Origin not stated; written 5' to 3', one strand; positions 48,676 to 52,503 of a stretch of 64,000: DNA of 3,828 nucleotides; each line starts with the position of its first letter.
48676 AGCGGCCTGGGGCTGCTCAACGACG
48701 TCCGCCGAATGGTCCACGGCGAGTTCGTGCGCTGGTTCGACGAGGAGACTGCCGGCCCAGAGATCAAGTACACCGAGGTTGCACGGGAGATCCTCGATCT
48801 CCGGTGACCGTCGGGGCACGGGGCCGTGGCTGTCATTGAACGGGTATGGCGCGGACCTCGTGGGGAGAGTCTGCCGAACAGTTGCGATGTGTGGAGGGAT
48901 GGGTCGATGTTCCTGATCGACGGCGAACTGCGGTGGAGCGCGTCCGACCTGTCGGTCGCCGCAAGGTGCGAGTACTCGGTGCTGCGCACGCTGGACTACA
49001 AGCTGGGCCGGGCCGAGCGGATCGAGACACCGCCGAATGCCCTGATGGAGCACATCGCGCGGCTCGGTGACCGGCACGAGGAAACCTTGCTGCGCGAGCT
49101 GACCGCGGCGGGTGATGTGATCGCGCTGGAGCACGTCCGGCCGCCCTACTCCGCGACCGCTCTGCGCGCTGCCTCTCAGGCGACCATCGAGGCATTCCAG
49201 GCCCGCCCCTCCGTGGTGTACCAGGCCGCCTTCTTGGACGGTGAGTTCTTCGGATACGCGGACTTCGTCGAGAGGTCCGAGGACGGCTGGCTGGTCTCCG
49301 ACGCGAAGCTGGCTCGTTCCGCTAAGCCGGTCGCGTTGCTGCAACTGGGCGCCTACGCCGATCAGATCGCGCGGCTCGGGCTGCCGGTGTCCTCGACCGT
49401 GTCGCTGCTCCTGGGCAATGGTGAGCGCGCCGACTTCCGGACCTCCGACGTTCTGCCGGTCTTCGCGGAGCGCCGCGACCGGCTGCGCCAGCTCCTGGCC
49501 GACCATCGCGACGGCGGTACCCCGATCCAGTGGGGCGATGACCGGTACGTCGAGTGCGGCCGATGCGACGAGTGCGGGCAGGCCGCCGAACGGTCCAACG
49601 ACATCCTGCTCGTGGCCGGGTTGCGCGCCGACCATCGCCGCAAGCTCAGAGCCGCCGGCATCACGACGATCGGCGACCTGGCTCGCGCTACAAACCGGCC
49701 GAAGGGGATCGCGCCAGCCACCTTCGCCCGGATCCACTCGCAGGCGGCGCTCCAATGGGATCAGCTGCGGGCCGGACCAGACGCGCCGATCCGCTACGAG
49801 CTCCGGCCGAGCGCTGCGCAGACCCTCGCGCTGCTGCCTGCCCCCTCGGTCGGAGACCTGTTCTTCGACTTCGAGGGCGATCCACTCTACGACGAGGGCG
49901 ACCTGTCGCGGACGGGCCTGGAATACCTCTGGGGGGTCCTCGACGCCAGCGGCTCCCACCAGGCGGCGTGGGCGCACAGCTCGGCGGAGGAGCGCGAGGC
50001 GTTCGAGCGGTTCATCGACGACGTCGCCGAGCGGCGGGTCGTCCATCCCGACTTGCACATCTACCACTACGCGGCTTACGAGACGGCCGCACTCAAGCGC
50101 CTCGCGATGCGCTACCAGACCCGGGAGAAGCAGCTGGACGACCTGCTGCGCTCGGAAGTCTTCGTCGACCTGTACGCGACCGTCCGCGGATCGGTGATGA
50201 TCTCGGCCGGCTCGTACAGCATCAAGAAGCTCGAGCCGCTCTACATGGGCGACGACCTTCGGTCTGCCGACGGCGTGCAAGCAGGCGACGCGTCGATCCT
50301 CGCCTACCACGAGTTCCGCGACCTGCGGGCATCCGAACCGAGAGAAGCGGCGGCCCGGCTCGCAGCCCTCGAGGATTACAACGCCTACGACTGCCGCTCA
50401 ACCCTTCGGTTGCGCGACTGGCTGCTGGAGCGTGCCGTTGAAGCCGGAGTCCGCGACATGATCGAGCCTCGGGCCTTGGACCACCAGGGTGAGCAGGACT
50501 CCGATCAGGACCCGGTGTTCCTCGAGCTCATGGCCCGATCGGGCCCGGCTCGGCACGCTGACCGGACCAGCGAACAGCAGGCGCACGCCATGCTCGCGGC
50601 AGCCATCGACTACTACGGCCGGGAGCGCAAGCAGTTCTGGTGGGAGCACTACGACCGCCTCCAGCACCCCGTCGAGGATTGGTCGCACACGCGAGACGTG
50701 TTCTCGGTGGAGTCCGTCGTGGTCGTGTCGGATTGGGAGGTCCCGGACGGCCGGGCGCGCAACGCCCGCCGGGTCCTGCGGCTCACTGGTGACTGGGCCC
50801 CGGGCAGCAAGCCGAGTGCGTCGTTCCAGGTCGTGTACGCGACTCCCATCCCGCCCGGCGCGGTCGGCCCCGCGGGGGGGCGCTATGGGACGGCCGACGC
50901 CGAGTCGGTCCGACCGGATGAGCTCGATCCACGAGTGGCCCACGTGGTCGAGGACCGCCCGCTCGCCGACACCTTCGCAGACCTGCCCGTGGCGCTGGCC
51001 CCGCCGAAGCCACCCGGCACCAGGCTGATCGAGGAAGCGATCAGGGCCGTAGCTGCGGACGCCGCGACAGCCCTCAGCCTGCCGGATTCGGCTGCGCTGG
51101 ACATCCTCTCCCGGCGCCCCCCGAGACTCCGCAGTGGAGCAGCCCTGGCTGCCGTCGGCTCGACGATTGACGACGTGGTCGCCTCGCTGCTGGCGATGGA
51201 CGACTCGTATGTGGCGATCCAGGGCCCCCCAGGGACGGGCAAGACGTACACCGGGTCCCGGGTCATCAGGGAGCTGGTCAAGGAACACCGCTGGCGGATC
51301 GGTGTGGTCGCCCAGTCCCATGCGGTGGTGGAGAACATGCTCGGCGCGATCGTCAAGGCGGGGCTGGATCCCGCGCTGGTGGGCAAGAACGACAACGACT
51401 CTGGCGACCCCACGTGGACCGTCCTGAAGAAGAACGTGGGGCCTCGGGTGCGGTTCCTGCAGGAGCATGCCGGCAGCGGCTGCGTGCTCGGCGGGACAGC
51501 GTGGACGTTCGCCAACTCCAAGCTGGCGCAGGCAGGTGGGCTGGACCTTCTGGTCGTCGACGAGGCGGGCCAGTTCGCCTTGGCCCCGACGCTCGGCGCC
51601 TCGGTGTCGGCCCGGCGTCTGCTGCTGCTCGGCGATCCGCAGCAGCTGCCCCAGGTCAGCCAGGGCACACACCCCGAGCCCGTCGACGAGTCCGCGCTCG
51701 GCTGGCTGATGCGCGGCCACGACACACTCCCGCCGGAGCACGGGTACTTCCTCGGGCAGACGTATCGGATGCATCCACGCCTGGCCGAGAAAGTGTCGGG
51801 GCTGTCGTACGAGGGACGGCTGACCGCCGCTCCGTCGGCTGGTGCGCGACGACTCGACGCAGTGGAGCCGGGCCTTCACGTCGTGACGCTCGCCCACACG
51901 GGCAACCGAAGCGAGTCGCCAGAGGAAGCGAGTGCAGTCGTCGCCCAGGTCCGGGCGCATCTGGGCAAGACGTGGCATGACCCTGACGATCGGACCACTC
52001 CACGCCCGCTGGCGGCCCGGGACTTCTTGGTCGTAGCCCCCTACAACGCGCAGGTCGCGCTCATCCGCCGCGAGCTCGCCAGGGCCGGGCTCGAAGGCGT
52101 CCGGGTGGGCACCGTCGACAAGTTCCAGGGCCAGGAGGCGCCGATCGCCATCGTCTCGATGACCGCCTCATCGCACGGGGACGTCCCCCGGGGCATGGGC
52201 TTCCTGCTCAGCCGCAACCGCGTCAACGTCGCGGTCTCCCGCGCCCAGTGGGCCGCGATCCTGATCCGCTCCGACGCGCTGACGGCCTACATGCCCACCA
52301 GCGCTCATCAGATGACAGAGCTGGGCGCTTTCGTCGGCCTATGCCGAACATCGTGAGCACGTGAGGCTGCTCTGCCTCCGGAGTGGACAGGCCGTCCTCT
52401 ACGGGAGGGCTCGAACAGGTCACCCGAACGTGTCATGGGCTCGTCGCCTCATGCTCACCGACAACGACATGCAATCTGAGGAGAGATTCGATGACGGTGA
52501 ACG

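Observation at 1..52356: Two diverged paralogs of a RecB-nuclease/SF1B-helicase (DNA2/Nhi-like) protein about 46 kb apart on opposite strands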

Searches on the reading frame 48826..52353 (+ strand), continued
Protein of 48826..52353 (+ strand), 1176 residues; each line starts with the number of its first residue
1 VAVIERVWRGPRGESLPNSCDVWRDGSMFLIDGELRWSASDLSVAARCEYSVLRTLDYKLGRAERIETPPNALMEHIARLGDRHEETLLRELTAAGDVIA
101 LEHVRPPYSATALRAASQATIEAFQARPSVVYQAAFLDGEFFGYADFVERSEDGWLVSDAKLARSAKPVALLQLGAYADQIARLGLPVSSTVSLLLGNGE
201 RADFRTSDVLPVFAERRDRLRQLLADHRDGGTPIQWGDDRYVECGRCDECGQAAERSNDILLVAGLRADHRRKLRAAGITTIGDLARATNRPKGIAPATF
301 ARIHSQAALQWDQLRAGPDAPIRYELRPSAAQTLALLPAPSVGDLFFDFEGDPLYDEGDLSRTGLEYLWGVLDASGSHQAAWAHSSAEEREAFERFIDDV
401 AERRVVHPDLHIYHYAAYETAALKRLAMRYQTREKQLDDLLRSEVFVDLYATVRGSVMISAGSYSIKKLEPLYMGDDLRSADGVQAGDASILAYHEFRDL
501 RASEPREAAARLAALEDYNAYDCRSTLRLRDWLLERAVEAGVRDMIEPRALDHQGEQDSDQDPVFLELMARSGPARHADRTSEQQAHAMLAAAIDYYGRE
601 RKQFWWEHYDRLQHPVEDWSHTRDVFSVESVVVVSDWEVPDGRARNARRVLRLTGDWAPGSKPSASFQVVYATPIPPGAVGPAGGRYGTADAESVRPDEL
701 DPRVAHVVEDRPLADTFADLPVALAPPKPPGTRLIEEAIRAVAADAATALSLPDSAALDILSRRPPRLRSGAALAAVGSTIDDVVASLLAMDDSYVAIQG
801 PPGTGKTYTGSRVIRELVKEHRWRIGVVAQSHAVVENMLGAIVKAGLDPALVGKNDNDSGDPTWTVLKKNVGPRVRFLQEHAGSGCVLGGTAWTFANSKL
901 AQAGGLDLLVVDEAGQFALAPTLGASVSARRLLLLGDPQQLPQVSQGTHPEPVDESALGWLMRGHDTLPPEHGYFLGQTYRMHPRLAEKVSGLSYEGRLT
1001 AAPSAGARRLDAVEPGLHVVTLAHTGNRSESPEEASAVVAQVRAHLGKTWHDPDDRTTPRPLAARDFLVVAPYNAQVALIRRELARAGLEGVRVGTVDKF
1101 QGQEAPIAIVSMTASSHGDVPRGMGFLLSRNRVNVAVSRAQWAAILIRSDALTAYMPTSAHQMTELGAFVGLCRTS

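Call 84: predict_structure(alignment_id=A2)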
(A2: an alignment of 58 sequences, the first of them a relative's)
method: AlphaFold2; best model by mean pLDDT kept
length: 1149 residues; sequences in the alignment: 58
mean_pLDDT: 90.1   pTM: 0.84
mean pLDDT of the five models: 90.1, 90.0, 88.9, 87.6, 86.5
residues with pLDDT >= 90: 765; 70-90: 354; 50-70: 30; < 50: 0
segments of 3 or more residues with pLDDT < 50: none
pLDDT, mean of each block of 10 residues (from residue 1): 91 90 93 89 85 90 92 94 94 95 96 94 96 85 94 95 93 88 93 92 90 85 91 90 85 95 84 90 94 91 91 96 88 77 96 94 95 94 92 89 86 91 91 90 91 75 91 94 94 95 97 94 84 83 87 92 94 88 84 79 93 88 92 74 92 87 91 85 93 93 91 96 93 95 87 92 95 91 96 97 88 95 93 87 85 93 94 91 87 95 95 80 90 91 94 95 91 95 95 79 85 97 93 95 88 93 91 82 80 68 88 95 81 90 82
secondary structure, 60 per line:
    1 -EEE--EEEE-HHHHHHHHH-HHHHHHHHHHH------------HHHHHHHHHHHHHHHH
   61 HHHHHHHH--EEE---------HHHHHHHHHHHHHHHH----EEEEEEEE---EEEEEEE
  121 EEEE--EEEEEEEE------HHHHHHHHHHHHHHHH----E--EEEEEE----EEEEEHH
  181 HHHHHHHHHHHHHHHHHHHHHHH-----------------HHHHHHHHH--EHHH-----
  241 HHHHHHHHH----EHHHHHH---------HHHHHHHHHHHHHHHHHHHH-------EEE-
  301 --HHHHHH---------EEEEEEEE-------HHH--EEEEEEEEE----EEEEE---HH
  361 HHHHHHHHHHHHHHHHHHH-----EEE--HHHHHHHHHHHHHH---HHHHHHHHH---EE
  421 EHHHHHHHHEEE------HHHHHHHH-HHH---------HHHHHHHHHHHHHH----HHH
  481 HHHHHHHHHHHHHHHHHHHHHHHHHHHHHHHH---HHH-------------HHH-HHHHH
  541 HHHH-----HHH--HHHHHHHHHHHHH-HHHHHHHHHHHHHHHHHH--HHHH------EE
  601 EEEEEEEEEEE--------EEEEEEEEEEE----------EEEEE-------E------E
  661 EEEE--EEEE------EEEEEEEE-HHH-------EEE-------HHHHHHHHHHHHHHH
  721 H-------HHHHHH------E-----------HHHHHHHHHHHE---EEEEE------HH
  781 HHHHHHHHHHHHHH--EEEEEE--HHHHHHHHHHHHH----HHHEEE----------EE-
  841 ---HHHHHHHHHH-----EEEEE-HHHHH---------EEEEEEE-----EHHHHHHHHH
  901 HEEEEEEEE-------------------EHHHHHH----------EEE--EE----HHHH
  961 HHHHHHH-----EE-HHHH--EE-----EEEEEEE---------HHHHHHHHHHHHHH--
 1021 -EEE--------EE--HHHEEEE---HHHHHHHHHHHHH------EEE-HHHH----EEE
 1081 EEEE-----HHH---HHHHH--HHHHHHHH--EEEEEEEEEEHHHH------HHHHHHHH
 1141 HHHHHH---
elements in order (helices of 4 or more, strands of 3 or more residues): E2-4 E7-10 H12-20 H22-32 H45-68 E71-73 H83-98 E103-110 E114-124 E127-134 H141-156 E164-169 E174-178 H179-203 H221-229 H241-249 H255-260 H270-289 E297-299 H303-308 E318-325 E338-346 E351-355 H359-379 E385-387 H390-403 H407-415 E419-421 H422-429 E430-432 H439-446 H460-473 H478-512 H536-544 H555-567 H569-586 H589-592 E599-611 E620-630 E641-645 E660-664 E667-670 E677-684 E696-698 H706-721 H729-734 H753-763 E768-772 H779-794 E797-802 H805-817 E825-827 H844-853 E859-863 H865-869 E879-885 H892-901 E902-909 H930-935 E946-948 H957-967 H976-979 E989-995 H1005-1018 E1022-1024 E1040-1043 H1047-1059 E1066-1068 H1070-1073 E1078-1084 H1096-1100 H1103-1110 E1113-1122 H1123-1126 H1133-1146

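Call 87: fold_search(model_id=the predicted structure, library=pdb)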
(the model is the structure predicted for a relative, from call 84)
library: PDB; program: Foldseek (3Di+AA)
matches with E <= 10: 1654; with E <= 0.001: 315
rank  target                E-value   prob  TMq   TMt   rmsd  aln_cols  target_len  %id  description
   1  5ean_A                4.1e-24  1.00  0.36  0.39  10.6       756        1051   17  Crystal structure of Dna2 in complex with a 5' overhang DNA (released 2015-11-18)
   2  4b3g_B                1.7e-23  1.00  0.35  0.60   7.6       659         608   20  crystal structure of Ighmbp2 helicase in complex with RNA (released 2012-09-26)
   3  4b3f                  4.3e-23  1.00  0.34  0.57   8.3       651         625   19  crystal structure of Ighmbp2 helicase (released 2012-09-26)
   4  5eaw_A                2.9e-22  1.00  0.34  0.37  22.2      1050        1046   15  Crystal structure of Dna2 nuclease-helicase (released 2015-11-18)
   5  4b3g_A                1.1e-21  1.00  0.35  0.60   7.8       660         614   20  crystal structure of Ighmbp2 helicase in complex with RNA (released 2012-09-26)
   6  5eax_A                1.4e-21  1.00  0.34  0.37  11.0       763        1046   17  Crystal structure of Dna2 in complex with an ssDNA (released 2015-11-18)
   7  2gjk                  1.8e-21  1.00  0.34  0.59   8.0       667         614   17  Structural and functional insights into the human Upf1 helicase core (released 2007-01-09)
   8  2wjv_A                7.4e-21  1.00  0.33  0.47   7.6       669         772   17  Crystal structure of the complex between human nonsense mediated decay factors UPF1 and UPF2 (released 2009-07-07)
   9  2gk6_A                9.5e-21  1.00  0.34  0.59   7.6       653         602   16  Structural and Functional insights into the human Upf1 helicase core (released 2007-01-09)
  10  8rd3_A                2.7e-20  1.00  0.33  0.56   8.0       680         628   16  Crystal structure of Saccharomyces cerevisiae Nmd4 protein bound to Upf1 helicase domain (released 2024-08-14)
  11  6ej5                  5.2e-20  1.00  0.33  0.57   8.0       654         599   16  A conserved structural element in the RNA helicase UPF1 regulates its catalytic activity in an isoform-specific manner (released 2018-01-24)
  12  2xzl_A                7.1e-20  1.00  0.32  0.46   7.7       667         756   18  Upf1-RNA complex (released 2011-03-30)
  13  2wjy                  7.8e-20  1.00  0.34  0.49   7.6       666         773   17  Crystal structure of the complex between human nonsense mediated decay factors UPF1 and UPF2 Orthorhombic form (released 2009-07-07)
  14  5mzn                  7.8e-20  1.00  0.30  0.47  12.0       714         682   15  Helicase Sen1 (released 2017-04-19)
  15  9qwn_A                8.6e-20  1.00  0.33  0.45   8.0       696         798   16  Human UPF1 in complex with the histone stem loop RNA (released 2025-12-03)
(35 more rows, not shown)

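Call 105: find_homologous_proteins(query=L107:9977-13432:+)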
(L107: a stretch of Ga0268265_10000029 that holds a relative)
Query L107:9977-13432:+ (1152 aa): 6246 proteins with E <= 0.001 among 8000 candidates; the best 120 are listed.
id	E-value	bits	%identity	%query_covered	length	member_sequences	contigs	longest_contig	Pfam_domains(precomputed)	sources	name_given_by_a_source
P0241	0.0e+0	2613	100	100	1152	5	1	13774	PF13538.13,PF13087.13,PF13086.13,PF13604.13,PF13482.13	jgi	jgi:uncharacterized protein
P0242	0.0e+0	2220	85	99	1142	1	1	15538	PF13538.13,PF13087.13,PF13086.13,PF13604.13,PF13245.13,PF13482.13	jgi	jgi:predicted RecB family nuclease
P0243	0.0e+0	2218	85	99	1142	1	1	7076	PF13538.13,PF13087.13,PF13086.13,PF13604.13,PF13245.13,PF13482.13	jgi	jgi:predicted RecB family nuclease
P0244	0.0e+0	2215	85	99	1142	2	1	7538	PF13538.13,PF13087.13,PF13086.13,PF13604.13,PF13245.13,PF13482.13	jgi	jgi:predicted RecB family nuclease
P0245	0.0e+0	2192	83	99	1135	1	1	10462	PF13087.13,PF13086.13,PF13604.13,PF13482.13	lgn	-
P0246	0.0e+0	2185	84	99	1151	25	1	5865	PF13087.13,PF13086.13,PF13604.13,PF13245.13,PF13482.13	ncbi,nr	ncbi:MAG: hypothetical protein QOF88_7717 [Mycobacterium sp.]|nr:hypothetical protein [Mycobacterium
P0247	0.0e+0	2175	83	99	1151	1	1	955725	PF13538.13,PF13087.13,PF13086.13,PF13604.13,PF13482.13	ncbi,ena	-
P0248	0.0e+0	2164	83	99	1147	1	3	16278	PF13538.13,PF13087.13,PF13086.13,PF13604.13,PF13482.13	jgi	jgi:uncharacterized protein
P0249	0.0e+0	2153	82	99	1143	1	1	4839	PF13087.13,PF13086.13,PF13604.13,PF13245.13,PF13482.13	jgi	jgi:uncharacterized protein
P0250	0.0e+0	2147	83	99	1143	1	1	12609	PF13087.13,PF13086.13,PF13604.13,PF13245.13,PF13482.13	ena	-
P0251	0.0e+0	2141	83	99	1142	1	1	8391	PF13087.13,PF13086.13,PF13604.13,PF13245.13,PF13482.13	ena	-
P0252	0.0e+0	2135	82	99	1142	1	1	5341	PF13087.13,PF13086.13,PF13604.13,PF13245.13,PF13482.13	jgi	jgi:predicted RecB family nuclease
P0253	0.0e+0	2125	82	99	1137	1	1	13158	PF13538.13,PF13087.13,PF13086.13,PF13604.13,PF13482.13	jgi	jgi:predicted RecB family nuclease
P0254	0.0e+0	2124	82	99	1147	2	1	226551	PF13087.13,PF13086.13,PF13604.13,PF13245.13,PF13482.13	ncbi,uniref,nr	ncbi:TM0106 family RecB-like putative nuclease [Mycobacterium sp. URHB0044]|uniref:TM0106 family Rec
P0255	0.0e+0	2121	81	99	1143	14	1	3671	PF13087.13,PF13086.13,PF13604.13,PF13245.13,PF13482.13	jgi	jgi:uncharacterized protein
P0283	0.0e+0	2067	80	98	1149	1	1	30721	PF13087.13,PF13086.13,PF13604.13,PF13482.13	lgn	-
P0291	0.0e+0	2055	79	99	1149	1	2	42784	PF13538.13,PF13087.13,PF13086.13,PF13604.13,PF13482.13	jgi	-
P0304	0.0e+0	2043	79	99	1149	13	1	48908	PF13538.13,PF13087.13,PF13086.13,PF13604.13,PF13482.13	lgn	-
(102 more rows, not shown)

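Call 114: search_protein_representatives(protein=P0001)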
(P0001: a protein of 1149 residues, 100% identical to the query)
Query: 1149 residues. Proteins with E-value up to 0.001 (for the whole library): 20577; up to 1e-10: 7483; up to 1e-30: 1962. The best 150 are listed.
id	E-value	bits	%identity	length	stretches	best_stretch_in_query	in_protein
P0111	0.0e+00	1275.6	55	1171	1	1-1147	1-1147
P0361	0.0e+00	1125.3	52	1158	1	8-1147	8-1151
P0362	0.0e+00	1109.1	52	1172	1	1-1148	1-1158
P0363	0.0e+00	1101.0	52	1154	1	2-1146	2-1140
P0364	0.0e+00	1027.6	50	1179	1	9-1147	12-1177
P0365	3.0e-293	992.6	49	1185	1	10-1146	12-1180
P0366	2.6e-289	979.6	68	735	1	437-1146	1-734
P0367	6.5e-284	961.7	47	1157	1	9-1148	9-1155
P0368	1.0e-283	961.1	48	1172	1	1-1146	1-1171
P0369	3.4e-282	956.0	49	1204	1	4-1147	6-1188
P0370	2.8e-281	953.0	47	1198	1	1-1146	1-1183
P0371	5.1e-279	945.5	47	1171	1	6-1146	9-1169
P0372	3.6e-278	942.7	47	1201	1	9-1147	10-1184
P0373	5.4e-275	932.2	50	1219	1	7-1146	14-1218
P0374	8.5e-275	931.5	46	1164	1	3-1146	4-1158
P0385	1.6e-259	881.0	47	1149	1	7-1146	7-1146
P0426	4.2e-202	690.8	42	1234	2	84-1149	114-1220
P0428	7.5e-197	673.4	38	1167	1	12-1149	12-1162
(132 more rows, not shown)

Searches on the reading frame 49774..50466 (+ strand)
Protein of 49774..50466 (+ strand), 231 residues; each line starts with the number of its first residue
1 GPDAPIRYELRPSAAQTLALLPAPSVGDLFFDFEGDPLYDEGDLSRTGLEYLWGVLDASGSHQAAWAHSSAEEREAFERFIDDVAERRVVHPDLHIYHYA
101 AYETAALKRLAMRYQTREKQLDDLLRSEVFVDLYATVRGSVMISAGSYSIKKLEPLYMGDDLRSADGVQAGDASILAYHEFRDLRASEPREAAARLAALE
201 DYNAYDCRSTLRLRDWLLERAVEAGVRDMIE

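Call 95: search_solved_structures(query=A4, max_evalue=10)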
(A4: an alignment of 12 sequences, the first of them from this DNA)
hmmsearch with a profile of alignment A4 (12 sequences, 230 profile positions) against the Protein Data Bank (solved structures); distinct sequences matched with E-value up to 10: 0.

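Call 101: predict_structure(alignment_id=A4)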
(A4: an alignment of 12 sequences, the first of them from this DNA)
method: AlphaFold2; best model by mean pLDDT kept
length: 231 residues; sequences in the alignment: 12
mean_pLDDT: 92.1   pTM: 0.90
mean pLDDT of the five models: 92.1, 89.5, 89.4, 88.4, 86.7
residues with pLDDT >= 90: 185; 70-90: 42; 50-70: 4; < 50: 0
segments of 3 or more residues with pLDDT < 50: none
pLDDT, mean of each block of 10 residues (from residue 1): 82 95 96 90 82 96 95 96 95 94 88 95 94 95 90 92 77 90 95 94 95 97 94 75
secondary structure, 60 per line:
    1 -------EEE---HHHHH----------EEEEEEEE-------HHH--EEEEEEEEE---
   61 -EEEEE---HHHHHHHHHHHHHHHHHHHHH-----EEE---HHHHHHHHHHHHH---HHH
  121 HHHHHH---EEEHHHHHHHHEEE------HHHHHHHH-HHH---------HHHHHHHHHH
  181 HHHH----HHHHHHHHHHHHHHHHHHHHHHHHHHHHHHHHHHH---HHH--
elements in order: E8-10 H14-18 E29-36 E49-57 E62-66 H70-90 E96-98 H102-114 H118-126 E130-132 H133-140 E141-143 H150-157 H171-184 H189-223

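Call 103: fold_search(model_id=the predicted structure, library=pdb)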
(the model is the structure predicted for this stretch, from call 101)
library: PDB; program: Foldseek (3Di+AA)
matches with E <= 10: 201; with E <= 0.001: 1
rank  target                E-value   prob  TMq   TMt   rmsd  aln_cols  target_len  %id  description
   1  1tgo                  2.8e-04  1.00  0.56  0.20   6.2       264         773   17  THERMOSTABLE B TYPE DNA POLYMERASE FROM THERMOCOCCUS GORGONARIUS (released 1999-03-22)
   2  4ahc_A                1.0e-03  1.00  0.57  0.21   5.7       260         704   16  Crystal Structure of an Evolved Replicating DNA Polymerase (released 2012-03-07)
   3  5h12                  1.0e-03  1.00  0.54  0.20   6.9       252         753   19  Crystal structure of Deep Vent DNA Polymerase (released 2017-01-25)
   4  7b0h_E                1.4e-03  1.00  0.55  0.20   6.0       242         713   16  TgoT_6G12 Ternary complex (released 2021-01-13)
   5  7b06                  1.6e-03  1.00  0.54  0.21   6.6       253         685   16  TgoT_RT521 apo (released 2020-12-30)
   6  7b0h_F                2.5e-03  1.00  0.55  0.19   6.0       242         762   16  TgoT_6G12 Ternary complex (released 2021-01-13)
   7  7b0g_A                2.5e-03  1.00  0.57  0.20   6.2       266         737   15  TgoT_6G12 binary with 2 hCTPs (released 2020-12-30)
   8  7b07                  5.2e-03  1.00  0.58  0.20   6.0       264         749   16  TgoT_6G12 apo (released 2020-12-30)
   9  8s87                  8.7e-03  1.00  0.57  0.19   5.3       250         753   16  KOD-H4 DNA polymerase mutant - apo structure (released 2024-11-13)
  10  1wns                  1.4e-02  1.00  0.53  0.19   6.3       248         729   19  Crystal structure of family B DNA polymerase from hyperthermophilic archaeon pyrococcus kodakaraensis KOD1 (released 2004-08-17)
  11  4ahc_B                1.8e-02  0.99  0.52  0.18   7.9       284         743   15  Crystal Structure of an Evolved Replicating DNA Polymerase (released 2012-03-07)
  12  9gp8                  1.9e-02  1.00  0.57  0.20   5.5       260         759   17  Crystal Structure of TgoT_PGLVVWA XNA Polymerase (Apo) (released 2024-10-02)
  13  4fly_A                2.1e-02  1.00  0.59  0.20   6.2       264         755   17  Pyrococcus abyssi B family DNA polymerase bound to a dsDNA, in edition mode (released 2012-08-29)
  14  9oau_A                3.0e-02  0.99  0.54  0.19   6.8       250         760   16  TNA polymerase, 7-47, binary complex (released 2025-12-10)
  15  7om3_A                3.2e-02  1.00  0.58  0.20   5.9       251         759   16  Crystal structure of KOD DNA Polymerase in a binary complex with Hypoxanthine containing template (released 2021-10-13)
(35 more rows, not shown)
